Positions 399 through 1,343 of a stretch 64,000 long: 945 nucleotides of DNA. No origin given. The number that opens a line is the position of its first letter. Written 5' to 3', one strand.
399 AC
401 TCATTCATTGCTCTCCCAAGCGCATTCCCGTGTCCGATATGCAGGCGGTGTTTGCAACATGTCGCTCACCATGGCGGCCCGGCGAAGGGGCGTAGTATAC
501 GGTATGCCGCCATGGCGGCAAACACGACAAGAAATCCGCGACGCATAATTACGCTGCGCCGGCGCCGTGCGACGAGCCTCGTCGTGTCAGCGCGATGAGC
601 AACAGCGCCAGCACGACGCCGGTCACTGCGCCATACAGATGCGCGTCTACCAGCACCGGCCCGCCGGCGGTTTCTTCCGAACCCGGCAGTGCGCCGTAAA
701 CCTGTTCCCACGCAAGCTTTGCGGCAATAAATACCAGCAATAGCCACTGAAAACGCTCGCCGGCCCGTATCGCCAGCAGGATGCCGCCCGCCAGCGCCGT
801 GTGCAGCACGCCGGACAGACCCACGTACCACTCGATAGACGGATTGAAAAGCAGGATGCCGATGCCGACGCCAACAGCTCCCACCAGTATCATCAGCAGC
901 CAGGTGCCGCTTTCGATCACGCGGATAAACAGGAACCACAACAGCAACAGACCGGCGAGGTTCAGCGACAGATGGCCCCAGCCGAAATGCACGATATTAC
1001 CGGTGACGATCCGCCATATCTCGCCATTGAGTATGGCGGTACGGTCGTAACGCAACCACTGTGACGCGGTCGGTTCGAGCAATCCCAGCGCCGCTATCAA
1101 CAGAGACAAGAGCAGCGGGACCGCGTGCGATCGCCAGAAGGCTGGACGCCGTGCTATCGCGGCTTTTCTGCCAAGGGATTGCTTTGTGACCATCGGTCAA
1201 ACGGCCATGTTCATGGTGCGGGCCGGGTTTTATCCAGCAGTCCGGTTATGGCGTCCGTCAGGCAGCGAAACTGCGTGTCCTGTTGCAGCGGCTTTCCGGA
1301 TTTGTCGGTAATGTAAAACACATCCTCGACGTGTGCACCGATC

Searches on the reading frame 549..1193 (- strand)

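Call 48: search_protein_families(library=ncbifam, proteins=[window:549-1193:-], max_evalue=0.00001)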
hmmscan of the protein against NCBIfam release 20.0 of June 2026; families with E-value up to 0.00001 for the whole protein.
window:549-1193:- (214 aa): 1 family
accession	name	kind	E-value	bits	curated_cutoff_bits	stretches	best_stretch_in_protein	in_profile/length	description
TIGR03902.1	rhom_GG_sort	equivalog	2.1e-46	157.7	84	1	45-197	2-154/154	rhombosortase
